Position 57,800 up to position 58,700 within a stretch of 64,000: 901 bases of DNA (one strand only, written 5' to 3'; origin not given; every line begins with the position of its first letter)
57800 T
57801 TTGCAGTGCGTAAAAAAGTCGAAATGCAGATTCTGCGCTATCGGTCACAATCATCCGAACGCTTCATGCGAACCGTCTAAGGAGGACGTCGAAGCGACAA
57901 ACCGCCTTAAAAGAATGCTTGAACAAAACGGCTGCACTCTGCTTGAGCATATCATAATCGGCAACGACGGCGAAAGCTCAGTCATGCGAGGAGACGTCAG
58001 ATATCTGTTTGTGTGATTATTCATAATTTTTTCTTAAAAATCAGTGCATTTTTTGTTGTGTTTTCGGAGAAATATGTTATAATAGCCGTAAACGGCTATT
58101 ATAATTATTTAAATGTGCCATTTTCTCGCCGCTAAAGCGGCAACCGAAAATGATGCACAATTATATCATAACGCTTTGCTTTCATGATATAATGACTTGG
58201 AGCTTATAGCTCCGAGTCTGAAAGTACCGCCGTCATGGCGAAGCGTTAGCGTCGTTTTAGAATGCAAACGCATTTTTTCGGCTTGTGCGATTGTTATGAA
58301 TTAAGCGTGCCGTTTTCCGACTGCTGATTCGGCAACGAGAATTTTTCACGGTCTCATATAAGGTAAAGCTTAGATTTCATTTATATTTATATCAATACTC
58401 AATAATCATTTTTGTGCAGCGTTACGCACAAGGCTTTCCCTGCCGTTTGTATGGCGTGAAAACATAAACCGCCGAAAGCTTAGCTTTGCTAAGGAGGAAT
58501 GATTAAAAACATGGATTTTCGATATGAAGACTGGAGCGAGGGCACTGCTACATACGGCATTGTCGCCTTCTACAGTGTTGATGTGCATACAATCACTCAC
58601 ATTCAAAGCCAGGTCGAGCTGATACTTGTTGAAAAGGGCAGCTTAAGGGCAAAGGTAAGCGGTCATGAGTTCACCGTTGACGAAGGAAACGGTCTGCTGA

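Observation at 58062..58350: Tandem copies of a dispersed promoter-box/double-hairpin module with compensatory stem changes (candidate novel structured RNA or REP/MITE-like element)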

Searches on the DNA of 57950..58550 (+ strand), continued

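Call 74: search_with_rna_model(model_id=R1, source=L062, filters=off, max_evalue=10, show_alignments=2)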
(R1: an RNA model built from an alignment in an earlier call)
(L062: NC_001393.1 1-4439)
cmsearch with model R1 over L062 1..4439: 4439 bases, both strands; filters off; matches with E-value up to 10: 16.
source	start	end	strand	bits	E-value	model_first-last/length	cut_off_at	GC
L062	1884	1928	+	13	0.13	1-57/57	no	0.29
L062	3642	3679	-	11.4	0.35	1-57/57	no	0.24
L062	4084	4112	-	10.5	0.64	1-57/57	no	0.1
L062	4338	4373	-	8.7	1.9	1-57/57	no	0.28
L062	1016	1055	-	8.5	2.2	1-57/57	no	0.17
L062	2836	2882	+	7.6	3.8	1-57/57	no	0.23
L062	1124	1180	+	7.5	4.1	1-57/57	no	0.28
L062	1127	1183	-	7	5.6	1-57/57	no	0.25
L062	1949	1983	+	6.7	6.8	1-57/57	no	0.23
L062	2337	2370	+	6.6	7.3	1-57/57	no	0.26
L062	1590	1616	+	6.6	7.3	1-57/57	no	0.19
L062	2034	2069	-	6.6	7.3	1-57/57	no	0.25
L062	2214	2251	+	6.4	8.2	1-57/57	no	0.21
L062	4210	4240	+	6.4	8.4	1-57/57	no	0.13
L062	1010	1053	+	6.3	9.1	1-57/57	no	0.2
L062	2378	2418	-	6.3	9.2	1-57/57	no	0.39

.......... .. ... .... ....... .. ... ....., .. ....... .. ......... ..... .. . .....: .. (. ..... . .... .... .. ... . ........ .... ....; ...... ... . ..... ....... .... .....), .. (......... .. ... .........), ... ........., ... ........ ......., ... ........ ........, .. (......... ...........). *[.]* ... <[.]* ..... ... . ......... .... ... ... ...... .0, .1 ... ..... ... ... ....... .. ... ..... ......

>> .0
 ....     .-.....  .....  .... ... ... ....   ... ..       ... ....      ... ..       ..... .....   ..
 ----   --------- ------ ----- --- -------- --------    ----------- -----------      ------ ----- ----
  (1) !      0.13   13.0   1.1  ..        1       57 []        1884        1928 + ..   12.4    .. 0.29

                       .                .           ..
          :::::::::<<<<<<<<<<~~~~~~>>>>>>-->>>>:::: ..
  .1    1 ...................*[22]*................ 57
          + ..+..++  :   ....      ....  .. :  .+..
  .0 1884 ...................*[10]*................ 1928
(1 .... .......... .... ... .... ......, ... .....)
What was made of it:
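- Closest known: ssoA-type single-strand origins of rolling-circle plasmids. Different: There is no covariance-model similarity to pT181 palA (call 74).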

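Call 95: search_with_rna_model(model_id=R1, sources=[L052, L080, L081, L082, L083, L053, L073, L075, L076, L077], max_evalue=1, show_alignments=4)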
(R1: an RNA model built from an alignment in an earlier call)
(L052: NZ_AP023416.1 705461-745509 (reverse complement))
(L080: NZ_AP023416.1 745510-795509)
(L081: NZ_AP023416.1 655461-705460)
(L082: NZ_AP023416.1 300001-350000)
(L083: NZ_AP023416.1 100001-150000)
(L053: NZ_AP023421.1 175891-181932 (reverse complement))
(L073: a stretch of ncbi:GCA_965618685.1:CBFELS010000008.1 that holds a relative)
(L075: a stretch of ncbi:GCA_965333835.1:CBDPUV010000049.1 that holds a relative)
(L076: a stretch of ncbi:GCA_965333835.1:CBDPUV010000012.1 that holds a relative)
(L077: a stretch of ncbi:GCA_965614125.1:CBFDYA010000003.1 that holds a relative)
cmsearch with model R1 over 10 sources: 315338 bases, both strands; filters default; matches with E-value up to 1: 6.
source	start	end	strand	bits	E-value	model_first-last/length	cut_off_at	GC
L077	12588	12644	+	72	5.3e-16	1-57/57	no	0.51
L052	19996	20051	+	46.4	5.9e-09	1-57/57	no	0.48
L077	12591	12647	-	19.5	0.15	1-57/57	no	0.51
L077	2062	2108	-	18.5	0.27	1-57/57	no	0.23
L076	4937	4988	+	17.9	0.41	1-57/57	no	0.33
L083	21850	21885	-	17.3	0.6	1-57/57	no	0.14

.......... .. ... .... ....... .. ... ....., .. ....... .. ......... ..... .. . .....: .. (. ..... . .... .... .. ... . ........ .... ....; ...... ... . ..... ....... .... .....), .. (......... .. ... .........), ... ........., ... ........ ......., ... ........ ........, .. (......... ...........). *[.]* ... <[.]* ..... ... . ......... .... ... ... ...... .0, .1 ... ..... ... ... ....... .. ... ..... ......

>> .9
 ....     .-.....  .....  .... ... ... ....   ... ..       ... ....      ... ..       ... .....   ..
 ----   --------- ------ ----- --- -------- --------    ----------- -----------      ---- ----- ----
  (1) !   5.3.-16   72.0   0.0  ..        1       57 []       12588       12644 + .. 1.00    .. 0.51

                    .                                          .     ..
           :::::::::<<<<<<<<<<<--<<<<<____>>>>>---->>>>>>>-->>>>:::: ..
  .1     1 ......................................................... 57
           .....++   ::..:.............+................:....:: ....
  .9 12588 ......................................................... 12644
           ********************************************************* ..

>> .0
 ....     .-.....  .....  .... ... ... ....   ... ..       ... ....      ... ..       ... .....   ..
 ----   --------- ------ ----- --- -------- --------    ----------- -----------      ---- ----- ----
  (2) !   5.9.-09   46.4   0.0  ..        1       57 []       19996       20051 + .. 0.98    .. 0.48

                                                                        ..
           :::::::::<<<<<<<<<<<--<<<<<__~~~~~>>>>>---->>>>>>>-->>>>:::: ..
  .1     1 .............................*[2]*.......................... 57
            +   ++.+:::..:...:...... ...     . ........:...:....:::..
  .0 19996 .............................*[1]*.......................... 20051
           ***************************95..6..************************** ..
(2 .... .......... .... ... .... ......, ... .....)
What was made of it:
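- None was found in 27 kb of a sister lineage (call 95). Copy number varies strongly between lineages (call 95).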
